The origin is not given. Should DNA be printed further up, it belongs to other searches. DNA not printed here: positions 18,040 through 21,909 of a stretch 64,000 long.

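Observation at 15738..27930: Glt/Nfs-type gene order (barrel, barrel, TPR, giant TPR, TPR, mini-protein) headed by a vWA lipoprotein in one co-directional block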

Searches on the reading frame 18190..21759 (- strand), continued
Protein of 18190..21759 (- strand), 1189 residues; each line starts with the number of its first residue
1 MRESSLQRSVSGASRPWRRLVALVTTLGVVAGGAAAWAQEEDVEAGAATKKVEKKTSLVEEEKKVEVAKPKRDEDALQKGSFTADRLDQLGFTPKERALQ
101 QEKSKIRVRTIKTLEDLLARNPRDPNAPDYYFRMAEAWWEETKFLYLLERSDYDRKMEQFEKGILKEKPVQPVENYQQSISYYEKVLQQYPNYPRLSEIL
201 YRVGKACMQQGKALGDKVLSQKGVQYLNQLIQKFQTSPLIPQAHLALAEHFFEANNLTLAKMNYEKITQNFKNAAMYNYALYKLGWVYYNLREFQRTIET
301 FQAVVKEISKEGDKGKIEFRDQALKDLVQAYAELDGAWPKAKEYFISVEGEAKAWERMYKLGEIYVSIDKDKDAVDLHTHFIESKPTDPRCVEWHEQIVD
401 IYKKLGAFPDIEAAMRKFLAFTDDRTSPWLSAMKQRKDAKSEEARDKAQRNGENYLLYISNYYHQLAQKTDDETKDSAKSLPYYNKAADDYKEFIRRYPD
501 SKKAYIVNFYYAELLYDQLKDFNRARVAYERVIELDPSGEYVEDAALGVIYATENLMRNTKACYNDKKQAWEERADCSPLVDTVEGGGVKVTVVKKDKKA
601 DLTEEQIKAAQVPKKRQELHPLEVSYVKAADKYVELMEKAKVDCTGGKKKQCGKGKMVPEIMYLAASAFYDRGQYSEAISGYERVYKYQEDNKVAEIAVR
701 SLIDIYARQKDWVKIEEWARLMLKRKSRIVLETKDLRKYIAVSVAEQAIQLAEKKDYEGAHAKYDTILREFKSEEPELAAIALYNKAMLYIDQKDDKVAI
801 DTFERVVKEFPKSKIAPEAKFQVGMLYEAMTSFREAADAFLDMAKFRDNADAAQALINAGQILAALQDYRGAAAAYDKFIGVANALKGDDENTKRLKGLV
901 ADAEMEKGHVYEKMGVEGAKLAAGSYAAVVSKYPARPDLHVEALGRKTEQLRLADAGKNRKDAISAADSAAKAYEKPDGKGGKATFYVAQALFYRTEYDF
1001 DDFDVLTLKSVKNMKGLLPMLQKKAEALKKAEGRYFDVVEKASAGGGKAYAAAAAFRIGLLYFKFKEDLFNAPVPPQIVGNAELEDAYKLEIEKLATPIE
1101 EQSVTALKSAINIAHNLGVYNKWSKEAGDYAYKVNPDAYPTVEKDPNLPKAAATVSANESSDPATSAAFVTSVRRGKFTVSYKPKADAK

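Call 93: find_encoding_contigs(protein=P0100, flank=10000, max_places=1)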
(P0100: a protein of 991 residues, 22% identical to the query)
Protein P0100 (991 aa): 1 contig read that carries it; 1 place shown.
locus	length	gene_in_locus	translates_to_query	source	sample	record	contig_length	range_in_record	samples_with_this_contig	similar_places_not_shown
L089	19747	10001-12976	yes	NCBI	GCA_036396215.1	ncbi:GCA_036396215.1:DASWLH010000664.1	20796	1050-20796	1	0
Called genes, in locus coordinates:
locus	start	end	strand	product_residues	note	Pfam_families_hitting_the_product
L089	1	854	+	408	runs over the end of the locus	PF02040:ArsB, PF03600:CitMHS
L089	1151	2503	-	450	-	PF01554:MatE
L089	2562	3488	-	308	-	PF01370:Epimerase, PF13460:NAD_binding_10 (weak), PF16363:GDP_Man_Dehyd (faint), PF08338:DUF1731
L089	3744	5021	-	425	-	-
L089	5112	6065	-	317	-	PF13490:zf-HC2 (weak), PF13646:HEAT_2 (faint)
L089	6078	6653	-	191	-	PF07638:Sigma70_ECF (faint), PF04542:Sigma70_r2, PF08281:Sigma70_r4_2, PF00196:GerE (weak), PF04545:Sigma70_r4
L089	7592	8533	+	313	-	-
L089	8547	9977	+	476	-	PF21033:RMD1-3 (faint), PF12895:ANAPC3 (weak), PF13424:TPR_12 (weak), PF13432:TPR_16 (weak), PF14559:TPR_19 (weak), PF00515:TPR_1 (weak), PF07719:TPR_2 (weak), PF13181:TPR_8 (weak), +4 more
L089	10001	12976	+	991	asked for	PF13428:TPR_14 (faint), PF13525:YfiO (faint), PF13174:TPR_6 (faint), PF24575:TPR_Slam (faint), PF00515:TPR_1 (faint), PF07719:TPR_2 (faint), PF12895:ANAPC3 (faint), PF13432:TPR_16 (weak), +4 more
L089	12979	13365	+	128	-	-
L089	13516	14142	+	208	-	PF01618:MotA_ExbB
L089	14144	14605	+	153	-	PF02472:ExbD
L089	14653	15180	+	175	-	PF02472:ExbD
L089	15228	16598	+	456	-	-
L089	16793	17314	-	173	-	-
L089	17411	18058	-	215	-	PF03544:TonB_C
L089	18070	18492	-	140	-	PF02472:ExbD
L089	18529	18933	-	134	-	PF02472:ExbD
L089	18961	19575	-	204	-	PF01618:MotA_ExbB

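Call 98: search_protein_families(library=ncbifam, proteins=[L087:6061-6957:+, L087:7011-7919:+, L087:8003-9880:+, L087:13307-15004:+, L087:15109-15378:+, L087:15551-17440:+, L087:17538-18284:+, L088:15358-17529:+, L088:8130-9830:+, L089:15228-16598:+], max_evalue=0.00001)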
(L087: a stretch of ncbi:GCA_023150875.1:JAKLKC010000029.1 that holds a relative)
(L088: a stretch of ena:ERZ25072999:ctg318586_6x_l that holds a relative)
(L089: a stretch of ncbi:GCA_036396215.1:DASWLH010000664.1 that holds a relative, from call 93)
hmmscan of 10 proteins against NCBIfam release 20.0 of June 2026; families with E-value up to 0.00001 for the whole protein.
L087:6061-6957:+ (298 aa): 1 family
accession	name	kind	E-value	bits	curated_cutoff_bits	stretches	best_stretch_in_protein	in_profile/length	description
TIGR04565.1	OMP_myx_plus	subfamily_domain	2.4e-25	89.4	60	1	70-237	1-146/161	outer membrane beta-barrel domain-containing protein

L087:7011-7919:+ (302 aa): 1 family
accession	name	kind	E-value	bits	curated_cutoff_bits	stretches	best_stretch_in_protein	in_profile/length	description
TIGR04565.1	OMP_myx_plus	subfamily_domain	2.5e-25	89.3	60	1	117-294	1-161/161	outer membrane beta-barrel domain-containing protein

L087:8003-9880:+ (625 aa): 3 families
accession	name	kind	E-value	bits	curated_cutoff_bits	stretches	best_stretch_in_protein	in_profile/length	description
NF033756.1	gliding_GltC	equivalog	5.8e-84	283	450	1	142-623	116-618/622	adventurous gliding motility protein GltC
TIGR02795.1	tol_pal_ybgF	equivalog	7.2e-10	39.5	90.1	0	150-251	9-109/119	tol-pal system protein YbgF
NF052312.1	T9SS_PorW_SprE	equivalog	3.5e-08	32.6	250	0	286-364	287-360/716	type IX secretion system periplasmic lipoprotein PorW/SprE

L087:13307-15004:+ (565 aa): 23 families
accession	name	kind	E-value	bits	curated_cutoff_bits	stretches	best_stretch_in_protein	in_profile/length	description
NF033758.1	gliding_GltE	equivalog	1.3e-39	136.4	225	1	55-349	54-344/411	adventurous gliding motility TPR repeat lipoprotein GltE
TIGR02917.1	PEP_TPR_lipo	equivalog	8.3e-27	93.4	312.2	2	173-430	513-770/899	XrtA/PEP-CTERM system TPR-repeat protein PrsT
NF040959.1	MamA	equivalog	2.8e-25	89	200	3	222-336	66-180/204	magnetosome protein MamA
TIGR02521.1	type_IV_pilW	equivalog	3.3e-24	85.7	154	3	191-393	29-232/234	type IV pilus biogenesis/stability protein PilW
NF002725.1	PRK02603.1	equivalog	1.1e-14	54.9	143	1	51-146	39-127/173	photosystem I assembly protein Ycf3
NF008757.0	PRK11788.1-5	equivalog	2.3e-14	53.3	363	1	171-292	119-245/388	lipopolysaccharide assembly protein LapB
TIGR02552.1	LcrH_SycD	equivalog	5.4e-14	52.1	104.8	1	250-374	7-130/136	SycD/LcrH family type III secretion system chaperone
NF008391.2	PRK11189.1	equivalog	9.8e-14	51.5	250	1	278-368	82-171/297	lipoprotein NlpI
NF033762.1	social_mot_Tgl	equivalog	1.2e-13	51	225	1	222-323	26-128/252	social motility TPR repeat lipoprotein Tgl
NF052415.1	T3SS_chap_SctY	equivalog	1.5e-13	51.2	70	1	131-215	12-99/106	type III secretion apparatus assembly chaperone SctY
TIGR00990.1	3a0801s09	subfamily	4.8e-12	45.3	757.25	1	58-258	299-498/615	mitochondrial import receptor subunit TOM70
TIGR03939.1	PGA_TPR_OMP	equivalog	7.6e-12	44.3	366.65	1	296-426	87-218/800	poly-beta-1,6 N-acetyl-D-glucosamine export porin PgaA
NF033920.0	C39_PA2778_fam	equivalog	5.9e-11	42.3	150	1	90-186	155-251/255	PA2778 family cysteine peptidase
NF008756.0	PRK11788.1-4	equivalog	2.4e-10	40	474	0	171-296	119-249/389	lipopolysaccharide assembly protein LapB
NF047371.1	FlcA_CTERM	equivalog_domain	4.4e-10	38.7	300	0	268-354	129-214/646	periplasmic flagellar collar protein FlcA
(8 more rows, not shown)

L087:15109-15378:+ (89 aa): 1 family
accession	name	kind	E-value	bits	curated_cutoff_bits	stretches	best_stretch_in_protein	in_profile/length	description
NF033764.1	gliding_CglF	equivalog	1.1e-17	63.8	90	1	6-87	5-87/88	adventurous gliding motility protein CglF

L087:15551-17440:+ (629 aa): 7 families
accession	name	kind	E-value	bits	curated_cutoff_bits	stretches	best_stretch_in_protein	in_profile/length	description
NF033760.1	gliding_GltG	equivalog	2.5e-113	379.9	650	2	186-629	204-649/650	adventurous gliding motility protein GltG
NF033768.1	myxo_SS_tail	domain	1.5e-33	114.8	40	1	534-626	1-92/92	AgmX/PglI C-terminal domain-containing protein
NF052573.1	HisKinEspAMyxo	equivalog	2.1e-13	49.2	1400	1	27-105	44-123/755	serine histidine kinase EspA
NF049868.1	FhaB_Rv0019c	equivalog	1.4e-12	47.9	125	1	14-101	71-158/158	FHA domain-containing protein FhaB/FipA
NF033761.1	gliding_GltJ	equivalog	6e-11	42.2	450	1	522-625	571-671/671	adventurous gliding motility protein GltJ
TIGR03354.1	VI_FHA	hypoth_equivalog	9.3e-07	29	120.25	1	19-129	14-129/420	type VI secretion system-associated FHA domain protein TagH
NF041660.2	oxygluDhInhib_OdhI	equivalog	5.4e-06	26.3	200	0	27-96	54-122/130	oxoglutarate dehydrogenase inhibitor Odhl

L087:17538-18284:+ (248 aa): 1 family
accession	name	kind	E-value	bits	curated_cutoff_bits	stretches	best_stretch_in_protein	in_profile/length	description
NF033755.1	gliding_CglE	equivalog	4.4e-26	91.8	70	1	66-248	1-172/172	adventurous gliding motility protein CglE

L088:15358-17529:+ (723 aa): 7 families
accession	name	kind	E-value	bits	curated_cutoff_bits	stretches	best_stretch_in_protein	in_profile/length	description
NF033760.1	gliding_GltG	equivalog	1.6e-96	324.3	650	1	6-720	3-645/650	adventurous gliding motility protein GltG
NF033768.1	myxo_SS_tail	domain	2.2e-22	79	40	1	632-719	1-90/92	AgmX/PglI C-terminal domain-containing protein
NF049868.1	FhaB_Rv0019c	equivalog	4.4e-12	46.3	125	1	13-98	72-157/158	FHA domain-containing protein FhaB/FipA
NF041660.2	oxygluDhInhib_OdhI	equivalog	4.5e-12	46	200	1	24-97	53-125/130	oxoglutarate dehydrogenase inhibitor Odhl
NF052573.1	HisKinEspAMyxo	equivalog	9.1e-10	37.2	1400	1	28-95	47-114/755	serine histidine kinase EspA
TIGR03354.1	VI_FHA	hypoth_equivalog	1.1e-09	38.6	120.25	1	23-154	20-158/420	type VI secretion system-associated FHA domain protein TagH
NF033761.1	gliding_GltJ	equivalog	5.4e-06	25.8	450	1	628-719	577-670/671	adventurous gliding motility protein GltJ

L088:8130-9830:+ (566 aa): 1 family
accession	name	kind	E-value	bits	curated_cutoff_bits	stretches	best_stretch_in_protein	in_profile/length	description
NF033756.1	gliding_GltC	equivalog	1.4e-87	294.9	450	1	26-559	92-620/622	adventurous gliding motility protein GltC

L089:15228-16598:+ (456 aa): 3 families
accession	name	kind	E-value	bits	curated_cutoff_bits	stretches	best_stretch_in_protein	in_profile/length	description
NF033760.1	gliding_GltG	equivalog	3e-35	121.9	650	1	21-453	218-646/650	adventurous gliding motility protein GltG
NF033768.1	myxo_SS_tail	domain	5.4e-24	84.1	40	1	363-453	2-92/92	AgmX/PglI C-terminal domain-containing protein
TIGR01352.1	tonB_Cterm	subfamily_domain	5.2e-08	33.1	27.1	1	391-453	11-74/76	TonB family protein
